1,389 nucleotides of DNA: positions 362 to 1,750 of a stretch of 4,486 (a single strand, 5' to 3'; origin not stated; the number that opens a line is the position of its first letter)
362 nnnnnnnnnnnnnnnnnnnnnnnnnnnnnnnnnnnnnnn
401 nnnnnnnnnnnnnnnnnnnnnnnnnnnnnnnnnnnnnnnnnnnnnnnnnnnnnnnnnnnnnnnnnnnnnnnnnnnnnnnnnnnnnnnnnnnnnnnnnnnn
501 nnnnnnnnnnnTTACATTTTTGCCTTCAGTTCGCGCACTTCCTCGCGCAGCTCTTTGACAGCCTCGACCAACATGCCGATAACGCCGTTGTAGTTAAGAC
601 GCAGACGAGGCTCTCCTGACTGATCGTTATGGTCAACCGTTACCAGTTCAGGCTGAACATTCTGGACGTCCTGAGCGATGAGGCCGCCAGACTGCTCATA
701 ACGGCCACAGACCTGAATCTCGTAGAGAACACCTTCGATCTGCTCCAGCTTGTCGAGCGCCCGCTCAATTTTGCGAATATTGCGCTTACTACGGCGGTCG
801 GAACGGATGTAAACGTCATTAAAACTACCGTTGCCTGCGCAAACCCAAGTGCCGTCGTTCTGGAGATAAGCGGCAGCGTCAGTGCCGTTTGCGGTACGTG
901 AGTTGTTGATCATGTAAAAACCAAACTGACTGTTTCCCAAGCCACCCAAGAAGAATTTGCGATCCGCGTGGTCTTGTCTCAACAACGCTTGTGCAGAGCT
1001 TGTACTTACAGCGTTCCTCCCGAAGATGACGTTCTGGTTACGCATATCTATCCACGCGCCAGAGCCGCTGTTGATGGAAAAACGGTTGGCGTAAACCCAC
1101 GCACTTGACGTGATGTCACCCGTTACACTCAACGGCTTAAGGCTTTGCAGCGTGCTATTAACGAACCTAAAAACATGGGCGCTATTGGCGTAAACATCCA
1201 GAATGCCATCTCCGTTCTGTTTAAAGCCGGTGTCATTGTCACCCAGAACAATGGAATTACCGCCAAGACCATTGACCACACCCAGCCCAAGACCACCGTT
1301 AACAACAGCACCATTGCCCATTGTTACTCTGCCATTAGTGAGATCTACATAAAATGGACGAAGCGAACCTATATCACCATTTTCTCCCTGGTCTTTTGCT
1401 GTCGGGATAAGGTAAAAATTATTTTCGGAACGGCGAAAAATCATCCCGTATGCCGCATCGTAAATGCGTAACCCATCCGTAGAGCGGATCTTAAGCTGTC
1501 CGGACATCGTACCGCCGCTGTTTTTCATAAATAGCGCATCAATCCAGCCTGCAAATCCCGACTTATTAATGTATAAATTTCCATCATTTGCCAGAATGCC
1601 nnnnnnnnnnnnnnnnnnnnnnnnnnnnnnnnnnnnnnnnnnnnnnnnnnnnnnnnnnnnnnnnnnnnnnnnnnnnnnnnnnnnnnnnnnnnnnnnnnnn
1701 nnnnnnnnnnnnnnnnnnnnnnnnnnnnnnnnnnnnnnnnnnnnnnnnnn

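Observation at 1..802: T2-type 'process then cap' fibre tip: S74 self-cleaving chaperone followed by a gp38-like adhesin gene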

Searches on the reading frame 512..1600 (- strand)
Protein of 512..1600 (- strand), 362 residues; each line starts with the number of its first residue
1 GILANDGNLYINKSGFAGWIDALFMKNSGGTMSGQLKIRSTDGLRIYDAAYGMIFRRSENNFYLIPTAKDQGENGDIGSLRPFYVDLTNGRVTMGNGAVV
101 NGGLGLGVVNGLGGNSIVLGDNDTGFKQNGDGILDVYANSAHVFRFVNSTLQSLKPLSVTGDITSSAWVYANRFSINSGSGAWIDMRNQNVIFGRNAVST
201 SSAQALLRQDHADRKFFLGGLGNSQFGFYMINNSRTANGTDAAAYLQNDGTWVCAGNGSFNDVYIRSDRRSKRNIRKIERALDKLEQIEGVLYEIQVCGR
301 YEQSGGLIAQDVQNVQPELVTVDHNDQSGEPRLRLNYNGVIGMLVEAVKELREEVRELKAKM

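Call 15: search_dna_similar(query=window:512-1600:-, collection=phages, mode=protein, max_rows=60, rows=spread)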
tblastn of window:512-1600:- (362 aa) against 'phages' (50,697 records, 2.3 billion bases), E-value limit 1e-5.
Records with a match: 1714; places in all: 2216; records where one place covers at least 80% of the query: 50.
Best place of each record, by identity: 95-99% 1; 60-80% 42; <60% 1671.
By first word of the organism name: Escherichia 695; Klebsiella 207; Salmonella 132; Shigella 89; Synechococcus 67; Enterobacteria 61; Aeromonas 60; Enterobacter 56; Yersinia 53; Vibrio 43; and 47 more.
By host as written in the record: Escherichia coli 287; - 255; Klebsiella pneumoniae 64; Escherichia coli B 27; Escherichia coli O157:H7 23; Escherichia coli K-12 22; Escherichia coli str. K-12 substr. MG1655 22; Shigella sp. 21; and 421 more.
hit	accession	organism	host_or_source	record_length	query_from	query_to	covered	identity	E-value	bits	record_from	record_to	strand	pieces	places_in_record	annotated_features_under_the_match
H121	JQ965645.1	Salmonella phage SSU5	Salmonella enterica subsp. enterica ...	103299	28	362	93%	79.8%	2e-154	486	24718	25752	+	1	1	putative phage tail fiber protein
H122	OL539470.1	Cronobacter phage vB_CsaM_Invicta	Cronobacter sakazakii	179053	44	362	88%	32.7%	4e-20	98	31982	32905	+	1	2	large distal tail fiber subunit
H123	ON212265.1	Enterobacter phage fGh-Ecl01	Enterobacter cloacae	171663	32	361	91%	26.8%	4e-18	92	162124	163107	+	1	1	long tail fiber distal subunit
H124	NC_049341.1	Escherichia phage 503458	Escherichia coli 503458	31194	32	166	37%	59.3%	4e-28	121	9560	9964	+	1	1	tail fiber protein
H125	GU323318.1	Enterobacter phage CC31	Escherichia coli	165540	31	362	51%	39.2%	1e-16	145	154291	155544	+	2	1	37: gp37 long tail fiber, distal subunit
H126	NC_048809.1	Salmonella phage 2-3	Salmonella enterica subsp. enterica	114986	121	359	66%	28.7%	7e-11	70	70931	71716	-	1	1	tail fiber protein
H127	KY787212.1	Salmonella phage BSP22A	Salmonella enterica serovar typhimurium ...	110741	121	359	66%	28.3%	2e-12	74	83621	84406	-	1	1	putative tail protein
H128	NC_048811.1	Salmonella phage 1-29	Salmonella enterica subsp. enterica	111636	121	359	66%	27.9%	2e-12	74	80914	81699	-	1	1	tail fiber protein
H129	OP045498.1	Klebsiella phage 150049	Klebsiella pneumoniae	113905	121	362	67%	27.2%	4e-6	55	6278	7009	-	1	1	hypothetical protein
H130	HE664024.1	Escherichia phage P13374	Escherichia coli CB13374, serotype ...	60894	250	361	31%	57.5%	2e-29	125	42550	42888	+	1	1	phage tail fibre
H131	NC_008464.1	Stx2-converting phage 86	Escherichia coli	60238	249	361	31%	56.1%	2e-27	119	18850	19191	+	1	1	tail fiber protein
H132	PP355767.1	Klebsiella phage vB_Kpn_AM_K5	Klebsiella pneumoniae ATCC 33495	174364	237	361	35%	50.0%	1e-23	108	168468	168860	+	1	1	tdk_2: thymidine kinase | hypothetical protein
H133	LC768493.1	Klebsiella phage phiKp_23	Klebsiella pneumoniae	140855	239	362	34%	50.4%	1e-26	117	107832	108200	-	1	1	hypothetical protein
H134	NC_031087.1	Klebsiella phage vB_KpnM_KpV477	Klebsiella pneumoniae KPB463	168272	239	362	34%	50.4%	2e-26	116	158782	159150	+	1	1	tail fiber protein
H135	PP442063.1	Klebsiella phage Phi_KR1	Klebsiella pneumoniae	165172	239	362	34%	50.4%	1e-25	114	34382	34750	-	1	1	hypothetical protein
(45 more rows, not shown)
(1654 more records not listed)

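Call 46: search_solved_structures(query=window:515-1600:-, show_alignments=3, max_evalue=0.01)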
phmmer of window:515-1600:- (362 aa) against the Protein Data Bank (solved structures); distinct sequences matched with E-value up to 0.01: 5.
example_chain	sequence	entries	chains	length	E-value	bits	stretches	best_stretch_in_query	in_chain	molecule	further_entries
5yvq_A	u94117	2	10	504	2.6e-40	141.9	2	170-276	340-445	Tail fiber protein S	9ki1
6f45_A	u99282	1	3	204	2.2e-18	69.8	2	240-361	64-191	Long tail fiber distal subunit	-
4uxe_A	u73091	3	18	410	0.00018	24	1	28-116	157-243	LARGE TAIL FIBER PROTEIN P34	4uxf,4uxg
5nxf_A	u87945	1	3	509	0.00023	23.6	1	28-115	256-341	Long-tail fiber proximal subunit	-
5nxh_A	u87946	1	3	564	0.0003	23.3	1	28-115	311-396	Long-tail fiber proximal subunit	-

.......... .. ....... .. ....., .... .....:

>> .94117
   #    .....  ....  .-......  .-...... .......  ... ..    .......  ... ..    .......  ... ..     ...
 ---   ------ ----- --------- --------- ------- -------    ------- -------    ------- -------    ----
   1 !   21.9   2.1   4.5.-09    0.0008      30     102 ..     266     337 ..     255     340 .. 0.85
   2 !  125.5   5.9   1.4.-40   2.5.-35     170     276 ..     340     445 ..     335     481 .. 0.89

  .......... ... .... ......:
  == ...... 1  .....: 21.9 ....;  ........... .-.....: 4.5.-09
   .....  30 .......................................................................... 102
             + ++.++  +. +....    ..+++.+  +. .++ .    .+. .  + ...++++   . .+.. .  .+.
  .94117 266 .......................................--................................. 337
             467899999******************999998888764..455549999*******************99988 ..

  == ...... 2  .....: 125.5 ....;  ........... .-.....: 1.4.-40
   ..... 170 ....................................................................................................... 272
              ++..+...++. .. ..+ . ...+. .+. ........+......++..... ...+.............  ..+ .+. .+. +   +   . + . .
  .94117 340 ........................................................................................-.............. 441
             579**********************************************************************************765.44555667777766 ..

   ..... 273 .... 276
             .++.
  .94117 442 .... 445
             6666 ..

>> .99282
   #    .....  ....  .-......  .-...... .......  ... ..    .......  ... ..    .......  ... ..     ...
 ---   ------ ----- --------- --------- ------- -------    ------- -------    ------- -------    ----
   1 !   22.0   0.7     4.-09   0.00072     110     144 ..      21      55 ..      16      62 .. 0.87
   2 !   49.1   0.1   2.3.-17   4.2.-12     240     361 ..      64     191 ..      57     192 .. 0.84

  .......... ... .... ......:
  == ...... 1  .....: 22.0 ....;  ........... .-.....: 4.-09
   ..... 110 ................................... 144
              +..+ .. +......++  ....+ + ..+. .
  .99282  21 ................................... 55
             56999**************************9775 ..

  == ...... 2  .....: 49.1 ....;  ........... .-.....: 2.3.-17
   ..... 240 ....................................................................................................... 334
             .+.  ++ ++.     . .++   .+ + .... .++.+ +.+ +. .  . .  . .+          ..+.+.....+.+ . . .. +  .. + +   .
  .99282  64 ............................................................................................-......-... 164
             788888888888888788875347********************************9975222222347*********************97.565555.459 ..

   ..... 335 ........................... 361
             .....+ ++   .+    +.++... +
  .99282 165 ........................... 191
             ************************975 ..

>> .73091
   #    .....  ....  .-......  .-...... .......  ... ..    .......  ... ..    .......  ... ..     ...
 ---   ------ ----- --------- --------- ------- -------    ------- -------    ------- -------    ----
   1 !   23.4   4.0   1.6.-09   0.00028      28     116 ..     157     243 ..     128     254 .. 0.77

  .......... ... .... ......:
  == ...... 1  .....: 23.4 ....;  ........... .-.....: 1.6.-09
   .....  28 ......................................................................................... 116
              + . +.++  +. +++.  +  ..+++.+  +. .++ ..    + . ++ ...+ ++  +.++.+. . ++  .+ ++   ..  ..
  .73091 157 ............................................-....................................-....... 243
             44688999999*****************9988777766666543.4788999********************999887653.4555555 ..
